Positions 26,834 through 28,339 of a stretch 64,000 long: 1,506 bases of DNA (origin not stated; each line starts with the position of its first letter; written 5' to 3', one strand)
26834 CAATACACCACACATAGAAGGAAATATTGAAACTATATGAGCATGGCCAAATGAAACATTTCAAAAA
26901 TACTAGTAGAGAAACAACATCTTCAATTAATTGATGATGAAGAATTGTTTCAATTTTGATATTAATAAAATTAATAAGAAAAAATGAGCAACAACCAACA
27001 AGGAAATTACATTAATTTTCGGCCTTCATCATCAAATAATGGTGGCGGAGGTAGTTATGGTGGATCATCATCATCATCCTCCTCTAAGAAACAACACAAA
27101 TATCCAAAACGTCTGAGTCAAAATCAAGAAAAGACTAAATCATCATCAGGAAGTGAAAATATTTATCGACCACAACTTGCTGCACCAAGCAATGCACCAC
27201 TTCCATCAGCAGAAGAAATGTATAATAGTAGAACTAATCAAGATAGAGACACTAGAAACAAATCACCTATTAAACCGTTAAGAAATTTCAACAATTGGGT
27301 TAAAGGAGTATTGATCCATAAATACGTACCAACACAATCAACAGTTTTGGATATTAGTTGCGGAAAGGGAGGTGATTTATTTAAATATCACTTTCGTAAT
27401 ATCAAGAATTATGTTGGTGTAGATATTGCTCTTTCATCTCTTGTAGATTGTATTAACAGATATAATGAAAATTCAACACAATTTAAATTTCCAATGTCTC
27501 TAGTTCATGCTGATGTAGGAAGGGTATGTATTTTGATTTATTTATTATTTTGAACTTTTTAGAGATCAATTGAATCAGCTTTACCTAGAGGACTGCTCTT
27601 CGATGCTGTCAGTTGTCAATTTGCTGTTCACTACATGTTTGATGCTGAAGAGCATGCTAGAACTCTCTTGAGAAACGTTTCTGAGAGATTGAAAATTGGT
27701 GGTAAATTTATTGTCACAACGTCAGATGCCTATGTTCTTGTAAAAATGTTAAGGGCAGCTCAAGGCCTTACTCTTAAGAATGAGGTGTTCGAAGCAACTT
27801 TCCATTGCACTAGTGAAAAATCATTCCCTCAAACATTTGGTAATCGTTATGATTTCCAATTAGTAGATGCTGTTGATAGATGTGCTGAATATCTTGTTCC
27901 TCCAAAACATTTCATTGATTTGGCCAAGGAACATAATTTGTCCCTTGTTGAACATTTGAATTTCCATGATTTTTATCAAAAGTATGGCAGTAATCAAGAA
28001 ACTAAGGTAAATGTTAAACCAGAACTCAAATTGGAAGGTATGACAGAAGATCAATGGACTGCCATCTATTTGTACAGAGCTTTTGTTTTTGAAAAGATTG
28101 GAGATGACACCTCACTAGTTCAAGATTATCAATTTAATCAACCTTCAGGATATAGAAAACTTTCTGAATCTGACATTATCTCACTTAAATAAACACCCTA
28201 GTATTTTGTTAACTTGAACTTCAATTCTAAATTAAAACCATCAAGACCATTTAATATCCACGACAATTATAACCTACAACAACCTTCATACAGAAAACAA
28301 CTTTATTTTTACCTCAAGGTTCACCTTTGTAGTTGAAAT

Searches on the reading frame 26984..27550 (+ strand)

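Call 42: search_protein_families(library=pfam, proteins=[window:26984-27550:+], max_evalue=0.001)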
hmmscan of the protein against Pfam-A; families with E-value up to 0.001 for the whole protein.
window:26984-27550:+ (189 aa): 1 family
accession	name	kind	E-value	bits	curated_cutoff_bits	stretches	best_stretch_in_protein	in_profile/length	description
PF03291.22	mRNA_G-N7_MeTrfase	-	2.5e-29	102.8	26.6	1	78-178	16-126/315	mRNA (guanine-N(7))-methyltransferase domain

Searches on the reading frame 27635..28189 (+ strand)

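Call 42: search_protein_families(library=pfam, proteins=[window:27635-28189:+], max_evalue=0.001)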
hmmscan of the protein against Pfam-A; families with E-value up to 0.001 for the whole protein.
window:27635-28189:+ (185 aa): 1 family
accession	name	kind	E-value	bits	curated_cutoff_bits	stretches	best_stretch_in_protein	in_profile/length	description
PF03291.22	mRNA_G-N7_MeTrfase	-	9.6e-34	117.3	26.6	1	2-154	155-314/315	mRNA (guanine-N(7))-methyltransferase domain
